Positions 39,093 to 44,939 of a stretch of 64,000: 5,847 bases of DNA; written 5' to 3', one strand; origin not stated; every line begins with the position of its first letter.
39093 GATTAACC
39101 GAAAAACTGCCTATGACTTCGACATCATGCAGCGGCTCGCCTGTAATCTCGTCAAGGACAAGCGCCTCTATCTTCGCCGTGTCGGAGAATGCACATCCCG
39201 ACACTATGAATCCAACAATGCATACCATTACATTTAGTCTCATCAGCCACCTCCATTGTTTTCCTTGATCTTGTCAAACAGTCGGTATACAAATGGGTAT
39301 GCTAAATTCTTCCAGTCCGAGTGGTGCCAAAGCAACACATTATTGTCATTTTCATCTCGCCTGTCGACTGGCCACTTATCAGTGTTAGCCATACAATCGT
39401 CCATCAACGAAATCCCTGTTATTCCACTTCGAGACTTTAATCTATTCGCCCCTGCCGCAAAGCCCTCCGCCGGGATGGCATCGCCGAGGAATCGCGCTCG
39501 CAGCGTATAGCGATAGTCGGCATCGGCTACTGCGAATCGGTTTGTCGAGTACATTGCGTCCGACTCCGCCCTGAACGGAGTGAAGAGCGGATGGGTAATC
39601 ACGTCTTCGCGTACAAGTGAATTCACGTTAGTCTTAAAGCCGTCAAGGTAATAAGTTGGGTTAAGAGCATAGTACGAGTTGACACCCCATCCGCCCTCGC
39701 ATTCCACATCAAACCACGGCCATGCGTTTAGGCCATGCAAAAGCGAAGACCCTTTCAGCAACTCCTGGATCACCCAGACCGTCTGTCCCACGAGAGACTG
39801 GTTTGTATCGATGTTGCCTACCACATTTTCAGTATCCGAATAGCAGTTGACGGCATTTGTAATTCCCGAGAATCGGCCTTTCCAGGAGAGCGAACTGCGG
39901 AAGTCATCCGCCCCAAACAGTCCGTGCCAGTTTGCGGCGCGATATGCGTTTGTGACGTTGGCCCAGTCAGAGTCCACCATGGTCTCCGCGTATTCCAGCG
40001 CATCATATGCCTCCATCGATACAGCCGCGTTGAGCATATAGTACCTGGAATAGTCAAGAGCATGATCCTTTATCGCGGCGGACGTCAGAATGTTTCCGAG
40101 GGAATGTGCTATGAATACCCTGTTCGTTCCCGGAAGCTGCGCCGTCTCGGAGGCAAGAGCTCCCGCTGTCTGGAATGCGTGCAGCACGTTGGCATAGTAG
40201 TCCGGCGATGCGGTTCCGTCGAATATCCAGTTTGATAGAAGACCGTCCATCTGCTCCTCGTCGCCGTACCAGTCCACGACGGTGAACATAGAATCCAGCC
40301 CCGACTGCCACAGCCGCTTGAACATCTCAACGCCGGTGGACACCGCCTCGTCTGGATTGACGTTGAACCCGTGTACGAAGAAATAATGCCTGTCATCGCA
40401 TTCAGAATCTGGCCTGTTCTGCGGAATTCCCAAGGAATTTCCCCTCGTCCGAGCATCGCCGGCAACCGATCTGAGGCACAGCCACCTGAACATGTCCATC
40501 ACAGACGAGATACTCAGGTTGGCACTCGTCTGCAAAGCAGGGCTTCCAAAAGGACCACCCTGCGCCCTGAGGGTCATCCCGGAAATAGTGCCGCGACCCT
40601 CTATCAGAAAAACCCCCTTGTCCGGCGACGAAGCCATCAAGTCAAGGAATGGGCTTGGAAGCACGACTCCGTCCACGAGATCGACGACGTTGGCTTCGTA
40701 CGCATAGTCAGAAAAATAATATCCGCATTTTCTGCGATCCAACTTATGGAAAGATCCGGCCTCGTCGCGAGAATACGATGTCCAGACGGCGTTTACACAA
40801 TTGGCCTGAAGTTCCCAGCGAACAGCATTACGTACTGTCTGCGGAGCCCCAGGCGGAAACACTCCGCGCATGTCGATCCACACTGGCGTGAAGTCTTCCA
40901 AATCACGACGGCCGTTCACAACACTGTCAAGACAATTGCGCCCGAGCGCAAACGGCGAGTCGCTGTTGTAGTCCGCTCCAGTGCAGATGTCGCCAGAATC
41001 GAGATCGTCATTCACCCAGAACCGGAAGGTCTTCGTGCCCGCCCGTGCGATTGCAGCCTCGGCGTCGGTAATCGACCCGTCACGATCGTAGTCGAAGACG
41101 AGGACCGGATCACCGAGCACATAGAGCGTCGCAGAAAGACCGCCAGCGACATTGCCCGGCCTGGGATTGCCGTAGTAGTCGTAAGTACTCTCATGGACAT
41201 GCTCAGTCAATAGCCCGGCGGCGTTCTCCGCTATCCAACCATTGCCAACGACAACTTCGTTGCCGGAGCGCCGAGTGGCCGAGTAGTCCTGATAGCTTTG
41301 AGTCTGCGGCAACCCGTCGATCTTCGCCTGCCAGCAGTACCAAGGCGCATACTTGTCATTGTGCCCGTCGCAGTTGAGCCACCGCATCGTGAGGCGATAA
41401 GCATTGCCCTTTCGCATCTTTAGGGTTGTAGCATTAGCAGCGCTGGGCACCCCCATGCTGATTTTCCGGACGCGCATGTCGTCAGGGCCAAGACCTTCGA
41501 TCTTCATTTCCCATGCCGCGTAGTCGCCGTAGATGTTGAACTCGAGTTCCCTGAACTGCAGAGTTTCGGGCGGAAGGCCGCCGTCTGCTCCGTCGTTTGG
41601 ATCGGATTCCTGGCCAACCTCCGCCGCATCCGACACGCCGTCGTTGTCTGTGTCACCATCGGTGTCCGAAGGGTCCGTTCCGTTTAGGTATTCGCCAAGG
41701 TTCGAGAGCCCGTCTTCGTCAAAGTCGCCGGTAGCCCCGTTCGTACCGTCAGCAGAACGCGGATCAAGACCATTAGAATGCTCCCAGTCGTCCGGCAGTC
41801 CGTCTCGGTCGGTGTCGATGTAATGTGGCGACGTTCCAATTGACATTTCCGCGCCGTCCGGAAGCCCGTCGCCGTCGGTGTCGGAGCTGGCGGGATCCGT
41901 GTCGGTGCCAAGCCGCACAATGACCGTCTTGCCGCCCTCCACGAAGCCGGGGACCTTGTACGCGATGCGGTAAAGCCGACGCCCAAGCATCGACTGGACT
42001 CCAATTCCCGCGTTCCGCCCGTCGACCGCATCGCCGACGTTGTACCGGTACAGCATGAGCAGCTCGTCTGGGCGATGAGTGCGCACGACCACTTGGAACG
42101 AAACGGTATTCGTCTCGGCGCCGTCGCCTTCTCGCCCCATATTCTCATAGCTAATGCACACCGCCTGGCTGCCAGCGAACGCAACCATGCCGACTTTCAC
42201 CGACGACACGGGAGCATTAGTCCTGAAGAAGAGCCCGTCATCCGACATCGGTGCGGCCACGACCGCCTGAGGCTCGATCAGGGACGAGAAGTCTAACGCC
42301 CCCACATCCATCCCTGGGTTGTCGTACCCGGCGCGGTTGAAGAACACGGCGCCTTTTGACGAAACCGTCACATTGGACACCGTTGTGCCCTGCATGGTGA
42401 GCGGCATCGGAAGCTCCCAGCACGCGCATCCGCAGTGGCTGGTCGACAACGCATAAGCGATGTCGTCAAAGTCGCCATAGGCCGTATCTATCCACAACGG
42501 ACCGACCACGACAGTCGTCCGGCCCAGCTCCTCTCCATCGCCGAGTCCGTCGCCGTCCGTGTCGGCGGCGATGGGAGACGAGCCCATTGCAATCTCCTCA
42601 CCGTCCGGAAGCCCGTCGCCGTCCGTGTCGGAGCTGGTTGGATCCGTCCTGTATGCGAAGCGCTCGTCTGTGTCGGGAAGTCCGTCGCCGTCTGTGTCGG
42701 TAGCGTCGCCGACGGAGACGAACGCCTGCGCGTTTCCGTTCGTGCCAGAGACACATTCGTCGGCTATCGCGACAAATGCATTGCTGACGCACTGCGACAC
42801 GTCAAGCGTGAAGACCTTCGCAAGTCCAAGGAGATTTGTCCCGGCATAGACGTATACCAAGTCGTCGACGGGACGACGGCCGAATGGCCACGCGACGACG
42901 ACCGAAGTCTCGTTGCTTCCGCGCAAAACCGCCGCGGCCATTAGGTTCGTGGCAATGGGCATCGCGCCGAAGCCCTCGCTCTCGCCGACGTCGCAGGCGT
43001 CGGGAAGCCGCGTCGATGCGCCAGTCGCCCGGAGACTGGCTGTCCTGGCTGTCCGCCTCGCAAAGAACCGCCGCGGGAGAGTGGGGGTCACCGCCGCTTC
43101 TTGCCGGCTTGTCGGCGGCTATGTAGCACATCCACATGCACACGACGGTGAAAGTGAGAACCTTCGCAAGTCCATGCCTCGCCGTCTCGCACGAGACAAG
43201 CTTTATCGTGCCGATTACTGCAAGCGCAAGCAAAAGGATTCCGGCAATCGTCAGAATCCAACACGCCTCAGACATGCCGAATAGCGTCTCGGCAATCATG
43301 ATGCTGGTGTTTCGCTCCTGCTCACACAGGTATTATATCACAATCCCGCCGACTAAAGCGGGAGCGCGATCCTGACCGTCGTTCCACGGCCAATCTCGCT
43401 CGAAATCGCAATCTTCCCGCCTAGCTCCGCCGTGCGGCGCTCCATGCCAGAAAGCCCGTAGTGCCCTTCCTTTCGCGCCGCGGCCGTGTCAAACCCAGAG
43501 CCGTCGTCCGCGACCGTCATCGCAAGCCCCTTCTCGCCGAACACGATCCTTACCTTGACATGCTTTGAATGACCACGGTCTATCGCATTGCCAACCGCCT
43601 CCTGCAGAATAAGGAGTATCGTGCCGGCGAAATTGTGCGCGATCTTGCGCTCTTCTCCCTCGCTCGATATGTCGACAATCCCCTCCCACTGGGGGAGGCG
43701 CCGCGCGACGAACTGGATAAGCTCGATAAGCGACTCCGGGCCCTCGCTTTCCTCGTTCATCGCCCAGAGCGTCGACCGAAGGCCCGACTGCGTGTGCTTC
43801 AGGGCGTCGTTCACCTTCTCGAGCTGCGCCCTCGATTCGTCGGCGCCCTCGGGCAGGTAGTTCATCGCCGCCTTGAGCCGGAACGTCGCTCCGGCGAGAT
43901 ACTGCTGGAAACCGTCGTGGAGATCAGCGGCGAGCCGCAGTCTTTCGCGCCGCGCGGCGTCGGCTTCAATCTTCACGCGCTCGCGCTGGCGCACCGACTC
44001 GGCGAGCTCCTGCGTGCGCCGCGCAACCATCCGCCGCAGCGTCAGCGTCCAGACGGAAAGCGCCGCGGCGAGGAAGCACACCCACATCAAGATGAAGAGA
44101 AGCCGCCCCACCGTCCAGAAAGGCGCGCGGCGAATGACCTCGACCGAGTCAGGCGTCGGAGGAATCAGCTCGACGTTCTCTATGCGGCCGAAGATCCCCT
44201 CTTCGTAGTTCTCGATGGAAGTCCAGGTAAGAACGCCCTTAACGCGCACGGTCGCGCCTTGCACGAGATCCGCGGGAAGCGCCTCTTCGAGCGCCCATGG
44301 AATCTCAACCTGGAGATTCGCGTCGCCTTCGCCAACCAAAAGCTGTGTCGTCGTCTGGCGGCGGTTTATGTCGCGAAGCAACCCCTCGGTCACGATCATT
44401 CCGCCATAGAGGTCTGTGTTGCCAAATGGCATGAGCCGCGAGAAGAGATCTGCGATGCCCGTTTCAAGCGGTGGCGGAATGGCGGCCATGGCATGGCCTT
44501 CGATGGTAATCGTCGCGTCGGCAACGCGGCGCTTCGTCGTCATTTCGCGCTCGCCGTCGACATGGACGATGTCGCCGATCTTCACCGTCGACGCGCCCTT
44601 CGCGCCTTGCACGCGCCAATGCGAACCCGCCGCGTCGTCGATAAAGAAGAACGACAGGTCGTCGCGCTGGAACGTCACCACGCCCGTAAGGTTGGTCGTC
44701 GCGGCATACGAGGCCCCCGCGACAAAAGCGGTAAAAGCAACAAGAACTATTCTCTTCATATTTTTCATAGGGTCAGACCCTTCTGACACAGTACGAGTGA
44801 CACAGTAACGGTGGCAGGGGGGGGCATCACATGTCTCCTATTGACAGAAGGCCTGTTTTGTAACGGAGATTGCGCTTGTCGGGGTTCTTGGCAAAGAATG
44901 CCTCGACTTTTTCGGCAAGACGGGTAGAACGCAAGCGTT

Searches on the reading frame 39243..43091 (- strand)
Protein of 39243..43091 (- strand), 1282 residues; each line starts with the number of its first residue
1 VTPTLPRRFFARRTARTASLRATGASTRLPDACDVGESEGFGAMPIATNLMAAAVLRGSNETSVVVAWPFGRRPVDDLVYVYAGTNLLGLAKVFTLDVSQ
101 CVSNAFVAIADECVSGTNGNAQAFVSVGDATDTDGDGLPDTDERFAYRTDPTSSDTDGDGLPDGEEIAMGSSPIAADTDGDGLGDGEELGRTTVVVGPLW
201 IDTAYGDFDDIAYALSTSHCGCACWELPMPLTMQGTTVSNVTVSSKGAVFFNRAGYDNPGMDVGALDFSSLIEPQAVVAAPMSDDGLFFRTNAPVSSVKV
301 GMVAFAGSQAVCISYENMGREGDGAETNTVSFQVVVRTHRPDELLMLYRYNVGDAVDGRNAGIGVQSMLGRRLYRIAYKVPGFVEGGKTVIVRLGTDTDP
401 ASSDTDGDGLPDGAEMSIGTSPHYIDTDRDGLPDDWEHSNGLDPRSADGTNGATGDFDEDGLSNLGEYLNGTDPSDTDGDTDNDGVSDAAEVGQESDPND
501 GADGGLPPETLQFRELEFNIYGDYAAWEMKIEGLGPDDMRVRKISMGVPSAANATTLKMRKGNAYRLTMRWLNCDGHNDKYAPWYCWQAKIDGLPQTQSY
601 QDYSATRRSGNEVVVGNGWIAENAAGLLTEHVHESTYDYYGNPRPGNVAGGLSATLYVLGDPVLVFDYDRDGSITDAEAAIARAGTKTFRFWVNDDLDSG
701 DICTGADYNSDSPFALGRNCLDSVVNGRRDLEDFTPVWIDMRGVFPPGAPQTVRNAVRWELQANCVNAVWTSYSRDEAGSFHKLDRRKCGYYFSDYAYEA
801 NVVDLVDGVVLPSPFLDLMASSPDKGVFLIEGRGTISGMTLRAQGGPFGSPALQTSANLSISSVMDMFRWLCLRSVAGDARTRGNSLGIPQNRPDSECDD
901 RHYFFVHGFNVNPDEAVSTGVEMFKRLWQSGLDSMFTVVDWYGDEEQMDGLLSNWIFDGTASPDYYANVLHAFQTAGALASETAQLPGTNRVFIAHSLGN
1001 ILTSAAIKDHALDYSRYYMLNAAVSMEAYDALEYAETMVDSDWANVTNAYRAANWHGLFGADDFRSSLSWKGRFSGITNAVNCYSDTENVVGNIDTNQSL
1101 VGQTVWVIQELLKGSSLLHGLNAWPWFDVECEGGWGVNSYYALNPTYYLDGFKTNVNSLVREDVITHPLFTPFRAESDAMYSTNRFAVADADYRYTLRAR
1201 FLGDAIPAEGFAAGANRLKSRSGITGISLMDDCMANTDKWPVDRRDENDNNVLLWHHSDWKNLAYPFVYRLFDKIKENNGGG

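Call 27: search_protein_families(library=pfam, proteins=[window:39243-43091:-], max_evalue=0.00001)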
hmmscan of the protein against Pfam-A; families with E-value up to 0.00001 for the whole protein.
window:39243-43091:- (1282 aa): 1 family
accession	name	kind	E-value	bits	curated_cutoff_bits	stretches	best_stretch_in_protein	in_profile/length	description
PF18884.5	TSP3_bac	-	1.9e-19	69.6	25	0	404-420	1-17/22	Bacterial TSP3 repeat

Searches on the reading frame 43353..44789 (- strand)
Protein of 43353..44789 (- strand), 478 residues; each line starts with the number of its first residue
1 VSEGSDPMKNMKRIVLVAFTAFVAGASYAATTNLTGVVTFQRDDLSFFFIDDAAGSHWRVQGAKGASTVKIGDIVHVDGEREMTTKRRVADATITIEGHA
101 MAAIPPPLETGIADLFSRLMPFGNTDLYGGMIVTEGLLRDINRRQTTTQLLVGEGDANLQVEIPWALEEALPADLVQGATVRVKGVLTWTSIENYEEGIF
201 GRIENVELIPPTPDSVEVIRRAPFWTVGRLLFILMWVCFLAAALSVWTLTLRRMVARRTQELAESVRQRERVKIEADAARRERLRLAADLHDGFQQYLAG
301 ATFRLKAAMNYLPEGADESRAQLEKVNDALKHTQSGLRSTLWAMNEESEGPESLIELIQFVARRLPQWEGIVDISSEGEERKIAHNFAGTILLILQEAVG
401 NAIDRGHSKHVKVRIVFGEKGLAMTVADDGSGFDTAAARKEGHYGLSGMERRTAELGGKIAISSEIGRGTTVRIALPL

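Call 28: search_protein_families(library=pfam, proteins=[window:43353-44789:-], max_evalue=0.00001)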
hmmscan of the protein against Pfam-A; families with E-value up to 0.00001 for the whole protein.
window:43353-44789:- (478 aa): 3 families
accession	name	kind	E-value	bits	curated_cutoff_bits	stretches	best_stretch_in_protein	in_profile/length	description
PF02518.31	HATPase_c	-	3.7e-13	50.3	26.4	1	392-478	7-109/111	Histidine kinase-, DNA gyrase B-, and HSP90-like ATPase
PF07730.19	HisKA_3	-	3.3e-11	44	24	1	282-347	1-66/68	Histidine kinase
PF13581.12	HATPase_c_2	-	3.6e-06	27.4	27.4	1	383-443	24-89/127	Histidine kinase-like ATPase domain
